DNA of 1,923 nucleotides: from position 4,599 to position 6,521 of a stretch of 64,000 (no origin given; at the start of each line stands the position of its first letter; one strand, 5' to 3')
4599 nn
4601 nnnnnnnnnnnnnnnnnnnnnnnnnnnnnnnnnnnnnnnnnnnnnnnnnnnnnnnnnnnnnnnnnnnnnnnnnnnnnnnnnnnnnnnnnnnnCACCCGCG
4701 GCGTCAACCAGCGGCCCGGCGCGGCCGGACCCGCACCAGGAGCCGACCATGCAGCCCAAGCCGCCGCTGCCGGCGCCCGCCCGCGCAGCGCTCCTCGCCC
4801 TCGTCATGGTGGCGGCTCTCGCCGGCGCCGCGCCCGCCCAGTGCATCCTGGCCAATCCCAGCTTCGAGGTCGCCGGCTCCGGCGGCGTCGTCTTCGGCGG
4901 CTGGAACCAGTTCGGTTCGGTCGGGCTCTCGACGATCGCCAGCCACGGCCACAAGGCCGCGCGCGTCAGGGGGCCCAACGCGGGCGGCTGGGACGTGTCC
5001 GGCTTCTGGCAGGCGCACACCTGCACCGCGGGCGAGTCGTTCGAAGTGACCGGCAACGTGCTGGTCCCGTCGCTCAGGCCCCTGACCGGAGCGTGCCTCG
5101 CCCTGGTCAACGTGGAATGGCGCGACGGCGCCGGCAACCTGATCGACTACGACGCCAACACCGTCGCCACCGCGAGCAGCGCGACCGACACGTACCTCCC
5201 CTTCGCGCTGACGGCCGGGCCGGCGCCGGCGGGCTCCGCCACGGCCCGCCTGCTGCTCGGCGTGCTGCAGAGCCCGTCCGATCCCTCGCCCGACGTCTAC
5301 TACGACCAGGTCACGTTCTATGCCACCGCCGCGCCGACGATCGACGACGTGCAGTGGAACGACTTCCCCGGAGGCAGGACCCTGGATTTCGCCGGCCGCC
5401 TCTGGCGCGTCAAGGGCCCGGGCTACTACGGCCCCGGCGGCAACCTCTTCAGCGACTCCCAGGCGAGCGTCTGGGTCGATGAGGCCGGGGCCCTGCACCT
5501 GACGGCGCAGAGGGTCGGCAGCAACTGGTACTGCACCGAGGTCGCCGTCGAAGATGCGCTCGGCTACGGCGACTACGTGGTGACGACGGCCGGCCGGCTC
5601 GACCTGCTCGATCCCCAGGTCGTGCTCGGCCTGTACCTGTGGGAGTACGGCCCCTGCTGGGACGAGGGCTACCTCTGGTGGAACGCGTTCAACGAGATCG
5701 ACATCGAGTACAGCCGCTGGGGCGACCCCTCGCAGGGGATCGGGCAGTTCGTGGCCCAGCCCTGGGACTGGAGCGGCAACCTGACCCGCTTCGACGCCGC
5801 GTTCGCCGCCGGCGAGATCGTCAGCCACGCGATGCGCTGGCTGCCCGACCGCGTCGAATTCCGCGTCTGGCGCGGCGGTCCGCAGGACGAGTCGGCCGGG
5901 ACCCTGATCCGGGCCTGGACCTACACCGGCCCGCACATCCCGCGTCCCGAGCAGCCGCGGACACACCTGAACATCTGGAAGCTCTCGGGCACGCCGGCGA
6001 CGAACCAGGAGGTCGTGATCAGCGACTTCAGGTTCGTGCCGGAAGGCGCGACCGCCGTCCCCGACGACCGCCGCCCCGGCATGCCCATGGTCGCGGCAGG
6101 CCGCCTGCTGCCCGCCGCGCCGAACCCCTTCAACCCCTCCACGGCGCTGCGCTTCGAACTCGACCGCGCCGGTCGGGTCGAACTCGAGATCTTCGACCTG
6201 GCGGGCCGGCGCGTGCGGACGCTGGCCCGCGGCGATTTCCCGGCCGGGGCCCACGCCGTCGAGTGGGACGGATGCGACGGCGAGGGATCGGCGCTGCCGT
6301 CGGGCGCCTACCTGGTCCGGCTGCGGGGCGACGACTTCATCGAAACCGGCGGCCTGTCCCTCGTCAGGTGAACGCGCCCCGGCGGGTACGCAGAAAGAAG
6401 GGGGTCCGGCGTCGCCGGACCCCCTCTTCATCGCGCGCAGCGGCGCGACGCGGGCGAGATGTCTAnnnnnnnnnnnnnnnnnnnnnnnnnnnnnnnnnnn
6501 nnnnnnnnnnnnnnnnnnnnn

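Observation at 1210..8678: Probable beta-1,3-glucan (laminarin-type) utilisation locus: secreted GH16 + GH17 glucanases beside a 1160-aa cytoplasmic GH94-like phosphorylase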

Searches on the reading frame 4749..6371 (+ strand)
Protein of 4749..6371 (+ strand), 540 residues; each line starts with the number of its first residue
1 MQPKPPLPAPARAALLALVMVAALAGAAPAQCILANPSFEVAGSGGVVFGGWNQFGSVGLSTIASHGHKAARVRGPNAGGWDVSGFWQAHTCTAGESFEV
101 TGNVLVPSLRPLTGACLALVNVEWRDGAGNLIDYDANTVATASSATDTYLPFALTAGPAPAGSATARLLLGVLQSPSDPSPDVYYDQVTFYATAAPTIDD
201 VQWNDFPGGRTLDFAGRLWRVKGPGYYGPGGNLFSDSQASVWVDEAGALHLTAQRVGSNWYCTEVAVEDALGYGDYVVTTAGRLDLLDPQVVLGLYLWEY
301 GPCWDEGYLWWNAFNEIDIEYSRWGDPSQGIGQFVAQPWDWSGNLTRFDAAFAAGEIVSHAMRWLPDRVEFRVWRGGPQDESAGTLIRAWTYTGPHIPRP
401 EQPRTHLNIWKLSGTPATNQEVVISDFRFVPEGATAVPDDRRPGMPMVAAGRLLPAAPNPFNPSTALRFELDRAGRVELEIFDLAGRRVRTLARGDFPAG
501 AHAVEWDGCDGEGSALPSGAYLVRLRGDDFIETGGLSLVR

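Call 4: search_protein_families(library=pfam, proteins=[window:4749-6371:+], max_evalue=1)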
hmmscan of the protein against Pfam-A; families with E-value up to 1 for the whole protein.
window:4749-6371:+ (540 aa): 2 families
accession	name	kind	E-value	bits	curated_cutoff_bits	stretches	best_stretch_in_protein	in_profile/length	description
PF13860.13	FlgD_ig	-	9.5e-12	45.2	27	1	471-525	18-73/79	FlgD Ig-like domain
PF18962.6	Por_Secre_tail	-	0.21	12.3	27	0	458-525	3-62/75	Secretion system C-terminal sorting domain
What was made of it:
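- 4749..6371 (+): p540: exported modular protein. Parts: signal peptide; a predicted beta-sandwich (about residues 60-192, nt 4926..5324; CBM4/9/22-like, inferred); a divergent GH16-like beta-jelly-roll domain (about residues 196-435, nt 5334..6053) with E316-I-D318-I-E320 (nt 5694..5708); and a FlgD_ig C-terminal domain (about residues 458-540, nt 6120..6368). The only Pfam hit above its cutoff is FlgD_ig (45.2 bits); Por_Secre_tail was listed at 12.3 bits, below its cutoff of 27 (call 4).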

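Call 5: search_protein_families(library=ncbifam, proteins=[window:4749-6371:+], max_evalue=1)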
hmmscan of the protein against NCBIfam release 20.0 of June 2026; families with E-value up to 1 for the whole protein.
window:4749-6371:+ (540 aa): 10 families
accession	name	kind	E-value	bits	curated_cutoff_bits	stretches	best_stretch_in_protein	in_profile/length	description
NF005176.1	PRK06655.1-1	equivalog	4.3e-08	33.3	230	1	473-528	95-150/197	flagellar hook assembly protein FlgD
NF033707.1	T9SS_sortase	equivalog_domain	8.7e-07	26.9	420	1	456-525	1001-1075/1095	type IX secretion system sortase PorU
NF009276.0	PRK12633.1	equivalog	2.3e-06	27.5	383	1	473-527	127-181/234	flagellar basal body rod modification protein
NF009453.0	PRK12813.1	equivalog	0.00025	20.7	264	1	473-525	122-171/223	flagellar basal body rod modification protein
TIGR04183.1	Por_Secre_tail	domain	0.00027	20.8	23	1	458-533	3-66/72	T9SS type A sorting domain-containing protein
NF009277.0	PRK12634.1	equivalog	0.00041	20.5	333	1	473-524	120-171/221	flagellar basal body rod modification protein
NF052323.1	T9SSA_dep_M6i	equivalog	0.00066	17.7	600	1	458-507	962-1011/1043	T9SS-dependent M6-like inactivated metalloprotease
NF052644.1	T9SS_DNase_Rie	equivalog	0.0019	17.6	260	1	15-116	4-93/251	T9SS-dependent surface endonuclease, AS87_RS02955 family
NF009452.0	PRK12812.1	equivalog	0.0022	17.3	258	1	468-525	144-204/289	flagellar basal body rod modification protein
NF038113.1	T9SSA_dep_M36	equivalog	0.084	11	885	1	457-494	796-833/869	T9SS-dependent M36 family metallopeptidase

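Call 9: search_solved_structures(query=window:4749-6371:+, max_evalue=10, show_alignments=3)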
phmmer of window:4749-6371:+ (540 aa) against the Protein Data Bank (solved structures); distinct sequences matched with E-value up to 10: 5.
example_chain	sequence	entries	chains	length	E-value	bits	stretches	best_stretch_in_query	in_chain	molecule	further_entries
7eh9_A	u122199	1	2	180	1.3e-06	30.1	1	463-527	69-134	Basal-body rod modification protein FlgD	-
7bhq_A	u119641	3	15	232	2.3e-06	29.3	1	463-527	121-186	Basal-body rod modification protein FlgD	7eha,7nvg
3c12_A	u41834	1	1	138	0.024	16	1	447-525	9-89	Flagellar protein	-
3osv_A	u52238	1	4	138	0.055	14.9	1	475-525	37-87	Flagellar basal-body rod modification protein FlgD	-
2yyv_A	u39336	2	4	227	2.9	9.2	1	474-505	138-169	Probable 2-phosphosulfolactate phosphatase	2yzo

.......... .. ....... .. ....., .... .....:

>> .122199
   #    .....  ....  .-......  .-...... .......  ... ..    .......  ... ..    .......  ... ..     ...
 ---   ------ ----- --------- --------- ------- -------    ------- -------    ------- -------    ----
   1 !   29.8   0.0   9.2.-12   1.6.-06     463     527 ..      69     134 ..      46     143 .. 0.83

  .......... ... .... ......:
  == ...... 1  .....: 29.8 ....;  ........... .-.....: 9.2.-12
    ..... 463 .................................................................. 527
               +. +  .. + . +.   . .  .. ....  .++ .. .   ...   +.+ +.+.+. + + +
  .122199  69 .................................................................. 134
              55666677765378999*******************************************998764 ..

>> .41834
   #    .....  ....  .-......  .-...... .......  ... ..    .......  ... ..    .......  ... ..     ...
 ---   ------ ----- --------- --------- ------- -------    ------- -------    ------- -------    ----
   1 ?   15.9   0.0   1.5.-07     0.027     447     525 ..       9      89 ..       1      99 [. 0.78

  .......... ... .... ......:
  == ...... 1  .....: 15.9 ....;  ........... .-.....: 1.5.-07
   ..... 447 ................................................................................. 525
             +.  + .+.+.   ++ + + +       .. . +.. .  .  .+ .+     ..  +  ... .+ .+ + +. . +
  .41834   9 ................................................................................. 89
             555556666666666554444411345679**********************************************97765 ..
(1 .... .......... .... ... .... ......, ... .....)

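Call 12: find_homologous_proteins(query=window:4749-6371:+, max_evalue=0.001)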
Query window:4749-6371:+ (540 aa): 813 proteins with E <= 0.001 among 8000 candidates; the best 120 are listed.
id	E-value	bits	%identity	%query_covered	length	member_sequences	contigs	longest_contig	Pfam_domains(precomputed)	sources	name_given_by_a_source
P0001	0.0e+0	1155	92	100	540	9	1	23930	PF13860.13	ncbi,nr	ncbi:MAG: FlgD immunoglobulin-like domain containing protein [bacterium]|nr:FlgD immunoglobulin-like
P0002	0.0e+0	1056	83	100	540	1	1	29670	PF13860.13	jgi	-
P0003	4.5e-246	836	68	98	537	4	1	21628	PF13860.13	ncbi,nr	ncbi:MAG: FlgD immunoglobulin-like domain containing protein [Candidatus Latescibacteria bacterium]|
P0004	1.1e-245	834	69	94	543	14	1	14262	PF13860.13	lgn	-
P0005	2.3e-245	833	68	95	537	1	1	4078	PF13860.13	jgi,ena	-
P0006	8.2e-245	832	70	95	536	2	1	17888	PF13860.13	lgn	-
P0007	1.0e-244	831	66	98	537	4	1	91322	PF13860.13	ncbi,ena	-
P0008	4.0e-244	829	67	97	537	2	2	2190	PF13860.13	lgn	-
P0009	5.5e-244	829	67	99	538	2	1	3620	PF13860.13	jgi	jgi:hypothetical protein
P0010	2.0e-243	827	65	99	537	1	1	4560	PF13860.13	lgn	-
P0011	6.5e-243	825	68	96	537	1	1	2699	PF13860.13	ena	-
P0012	1.2e-242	824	67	99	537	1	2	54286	PF13860.13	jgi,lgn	-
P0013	5.4e-242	822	66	99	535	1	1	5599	PF13860.13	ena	-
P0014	7.1e-242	822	68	98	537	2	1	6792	PF13860.13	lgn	-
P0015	2.5e-240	817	64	100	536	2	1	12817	PF13860.13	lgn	-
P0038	6.8e-230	782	65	96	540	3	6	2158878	PF13860.13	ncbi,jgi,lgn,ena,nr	ncbi:MAG TPA: FlgD immunoglobulin-like domain containing protein [Candidatus Krumholzibacteria bacte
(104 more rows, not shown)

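Call 19: find_encoding_contigs(protein=P0038, flank=10000, max_places=3)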
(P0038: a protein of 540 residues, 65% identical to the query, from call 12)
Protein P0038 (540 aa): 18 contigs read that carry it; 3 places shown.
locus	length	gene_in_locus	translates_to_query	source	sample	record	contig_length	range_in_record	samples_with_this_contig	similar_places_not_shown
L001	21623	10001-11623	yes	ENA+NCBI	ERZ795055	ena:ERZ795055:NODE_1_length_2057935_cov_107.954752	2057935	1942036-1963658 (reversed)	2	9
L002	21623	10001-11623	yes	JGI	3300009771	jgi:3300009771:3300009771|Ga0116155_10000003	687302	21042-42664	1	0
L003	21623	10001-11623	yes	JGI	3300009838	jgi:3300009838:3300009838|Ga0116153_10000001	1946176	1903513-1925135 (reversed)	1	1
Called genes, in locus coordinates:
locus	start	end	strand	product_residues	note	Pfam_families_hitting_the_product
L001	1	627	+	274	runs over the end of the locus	PF03935:SKN1_KRE6_Sbg1 (faint), PF00722:Glyco_hydro_16, PF26113:GH16_XgeA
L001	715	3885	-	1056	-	-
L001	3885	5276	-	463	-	PF00232:Glyco_hydro_1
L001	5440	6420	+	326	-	PF13860:FlgD_ig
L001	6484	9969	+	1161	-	-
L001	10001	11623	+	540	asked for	PF13860:FlgD_ig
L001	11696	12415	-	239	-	-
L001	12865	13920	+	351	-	PF00332:Glyco_hydro_17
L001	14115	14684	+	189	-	-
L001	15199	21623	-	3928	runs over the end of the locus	PF03415:Peptidase_C11, PF13529:Peptidase_C39_2, PF22842:Pel9A-like_beta_helix, PF13229:Beta_helix, PF13517:FG-GAP_3, PF07593:UnbV_ASPIC, PF13517:FG-GAP_3, PF07593:UnbV_ASPIC, +6 more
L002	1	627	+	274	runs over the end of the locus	PF03935:SKN1_KRE6_Sbg1 (faint), PF00722:Glyco_hydro_16, PF26113:GH16_XgeA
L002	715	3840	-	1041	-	-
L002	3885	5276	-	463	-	PF00232:Glyco_hydro_1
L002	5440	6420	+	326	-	PF13860:FlgD_ig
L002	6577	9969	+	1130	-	-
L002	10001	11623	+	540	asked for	PF13860:FlgD_ig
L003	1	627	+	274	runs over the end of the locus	PF03935:SKN1_KRE6_Sbg1 (faint), PF00722:Glyco_hydro_16, PF26113:GH16_XgeA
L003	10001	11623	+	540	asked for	PF13860:FlgD_ig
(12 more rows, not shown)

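Call 20: search_protein_families(library=ncbifam, proteins=[L001:715-3885:-, L001:3885-5276:-, L001:6484-9969:+, L001:14115-14684:+, L001:11696-12415:-, L001:5440-6420:+], max_evalue=0.01)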
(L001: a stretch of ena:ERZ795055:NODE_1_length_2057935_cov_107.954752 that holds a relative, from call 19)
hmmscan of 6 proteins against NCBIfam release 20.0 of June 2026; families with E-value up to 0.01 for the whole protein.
L001:715-3885:- (1056 aa): 0 families

L001:3885-5276:- (463 aa): 8 families
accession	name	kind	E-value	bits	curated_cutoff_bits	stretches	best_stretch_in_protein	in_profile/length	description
TIGR03356.1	BGL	equivalog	1e-172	574.8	478.5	1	6-441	1-427/427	GH1 family beta-glucosidase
NF010036.0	PRK13511.1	subfamily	3.1e-96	322.8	610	2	4-307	3-305/469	6-phospho-beta-galactosidase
TIGR01233.1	lacG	equivalog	1.9e-81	274.3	561.2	2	5-306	3-303/472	6-phospho-beta-galactosidase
NF007154.0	PRK09589.1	subfamily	2.9e-58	197.8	624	1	5-447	3-471/476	6-phospho-beta-glucosidase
NF011589.0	PRK15014.1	subfamily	6.3e-55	187.3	686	1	6-447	6-472/477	6-phospho-beta-glucosidase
NF007158.0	PRK09593.1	subfamily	4.8e-52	177.2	639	1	3-448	3-473/478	6-phospho-beta-glucosidase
NF007356.0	PRK09852.1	subfamily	7.9e-52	176.5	623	1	5-448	3-469/474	6-phospho-beta-glucosidase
NF041004.1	Beta_gal_BgaS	equivalog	3.6e-51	174.2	475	2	97-452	127-470/479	beta-galactosidase BgaS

L001:6484-9969:+ (1161 aa): 1 family
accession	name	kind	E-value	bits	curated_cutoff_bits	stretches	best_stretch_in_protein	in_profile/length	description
NF058639.1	GH149_beta_1_3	equivalog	0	1449.5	1150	1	23-1155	7-1133/1134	1,3-beta-D-glucan phosphorylase, GH149 family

L001:14115-14684:+ (189 aa): 0 families

L001:11696-12415:- (239 aa): 0 families

L001:5440-6420:+ (326 aa): 6 families
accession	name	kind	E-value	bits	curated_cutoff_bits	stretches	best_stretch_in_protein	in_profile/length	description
NF005176.1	PRK06655.1-1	equivalog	2.5e-06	27.5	230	1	262-316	98-152/197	flagellar hook assembly protein FlgD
NF033707.1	T9SS_sortase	equivalog_domain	5.3e-06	24.3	420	1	241-314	1000-1078/1095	type IX secretion system sortase PorU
NF052323.1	T9SSA_dep_M6i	equivalog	3.9e-05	21.8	600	1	242-294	960-1012/1043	T9SS-dependent M6-like inactivated metalloprotease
TIGR04183.1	Por_Secre_tail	domain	0.0021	18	23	1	244-321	3-68/72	T9SS type A sorting domain-containing protein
NF009276.0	PRK12633.1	equivalog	0.0036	17.1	383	1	261-313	129-181/234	flagellar basal body rod modification protein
NF009453.0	PRK12813.1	equivalog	0.0065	16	264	0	262-313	125-173/223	flagellar basal body rod modification protein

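Call 25: find_encoding_contigs(protein=window:4749-6371:+, flank=10000, max_places=3)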
Protein window:4749-6371:+ (540 aa): no gene with exactly this product is on record in the collection.
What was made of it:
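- Tried and rejected: The exact-sequence look-up of the window's p540 found no source contig (call 25).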

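Call 26: find_encoding_contigs(protein=P0001, flank=10000, max_places=3)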
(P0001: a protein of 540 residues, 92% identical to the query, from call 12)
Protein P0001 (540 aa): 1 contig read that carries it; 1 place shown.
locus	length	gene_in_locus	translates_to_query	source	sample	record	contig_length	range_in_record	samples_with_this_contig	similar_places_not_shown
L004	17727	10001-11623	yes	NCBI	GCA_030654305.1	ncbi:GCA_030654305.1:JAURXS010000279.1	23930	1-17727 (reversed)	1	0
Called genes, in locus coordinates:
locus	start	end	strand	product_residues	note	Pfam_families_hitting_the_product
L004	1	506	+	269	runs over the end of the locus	PF00722:Glyco_hydro_16, PF26113:GH16_XgeA, PF03935:SKN1_KRE6_Sbg1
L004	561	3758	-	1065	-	PF02836:Glyco_hydro_2_C (weak)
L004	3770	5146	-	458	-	PF00232:Glyco_hydro_1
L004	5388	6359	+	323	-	PF13860:FlgD_ig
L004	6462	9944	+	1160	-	-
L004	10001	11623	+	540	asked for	PF13860:FlgD_ig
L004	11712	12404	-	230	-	-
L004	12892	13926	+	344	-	PF00332:Glyco_hydro_17 (weak)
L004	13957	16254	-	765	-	PF01315:Ald_Xan_dh_C, PF02738:MoCoBD_1, PF20256:MoCoBD_2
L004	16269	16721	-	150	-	PF00111:Fer2, PF01799:Fer2_2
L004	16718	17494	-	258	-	PF00941:FAD_binding_5, PF03450:CO_deh_flav_C (weak)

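Call 27: predict_structure(alignment_id=A1)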
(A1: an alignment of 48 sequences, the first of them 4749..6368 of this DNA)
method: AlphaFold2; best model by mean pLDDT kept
length: 540 residues; sequences in the alignment: 48
mean_pLDDT: 79.0   pTM: 0.65
mean pLDDT of the five models: 79.0, 76.7, 75.7, 75.8, 74.5
residues with pLDDT >= 90: 205; 70-90: 205; 50-70: 55; < 50: 75
segments of 3 or more residues with pLDDT < 50: 1-4, 26-48, 53-69, 302-314, 435-448
pLDDT, mean of each block of 10 residues (from residue 1): 59 80 48 27 38 44 43 67 64 85 82 89 82 88 89 88 84 82 76 74 84 97 80 91 98 94 94 93 96 87 40 68 90 85 86 97 86 97 96 70 87 90 97 49 38 72 84 92 88 95 93 87 90 83
secondary structure, 60 per line:
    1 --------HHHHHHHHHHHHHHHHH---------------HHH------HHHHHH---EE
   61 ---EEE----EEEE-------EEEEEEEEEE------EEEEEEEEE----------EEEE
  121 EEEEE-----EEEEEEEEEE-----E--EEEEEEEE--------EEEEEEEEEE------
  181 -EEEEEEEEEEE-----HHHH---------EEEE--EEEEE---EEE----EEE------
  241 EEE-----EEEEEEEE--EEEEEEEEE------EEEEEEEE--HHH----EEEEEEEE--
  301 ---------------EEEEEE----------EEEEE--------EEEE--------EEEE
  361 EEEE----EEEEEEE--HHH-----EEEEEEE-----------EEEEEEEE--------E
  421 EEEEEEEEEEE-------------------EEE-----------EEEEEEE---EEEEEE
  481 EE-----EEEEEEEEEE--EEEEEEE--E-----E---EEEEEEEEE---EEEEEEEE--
elements in order: H9-25 H50-55 E64-66 E71-74 E82-91 E98-106 E117-125 E131-140 E149-156 E165-174 E182-192 H198-201 E211-214 E217-221 E225-227 E232-234 E241-243 E249-256 E259-267 E274-281 E291-298 E316-321 E332-336 E345-348 E357-364 E369-375 E386-392 E404-411 E420-431 E451-453 E465-471 E475-482 E488-497 E500-506 E519-527 E531-538
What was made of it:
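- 4749..6371 (+): The AF2 model has pLDDT 79, with most of the central domain at 80-98 per 10-residue block and one poorly modelled loop at residues 302-314 (call 27).
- On GH16 (clan GH-B): The model's central domain is mostly 80-98 pLDDT per 10-residue block, with one weak loop (call 27). They lie on a modelled beta-strand, residues 316-321 (call 27).
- The loop just before the motif (residues 302-314) is poorly modelled (call 27).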

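Call 28: search_solved_structures(query=L004:561-3758:-, max_evalue=1)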
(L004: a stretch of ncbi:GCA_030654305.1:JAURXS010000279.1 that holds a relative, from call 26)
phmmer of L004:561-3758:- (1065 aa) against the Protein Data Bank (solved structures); distinct sequences matched with E-value up to 1: 2.
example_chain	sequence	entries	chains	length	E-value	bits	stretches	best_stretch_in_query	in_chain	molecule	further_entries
6d1p_A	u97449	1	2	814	0.00085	20.4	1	153-238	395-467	Glycosyl hydrolases family 2, sugar binding domain protein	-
9bey_A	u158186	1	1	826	0.00095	20.2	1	89-187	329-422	GH2 beta-galactosidase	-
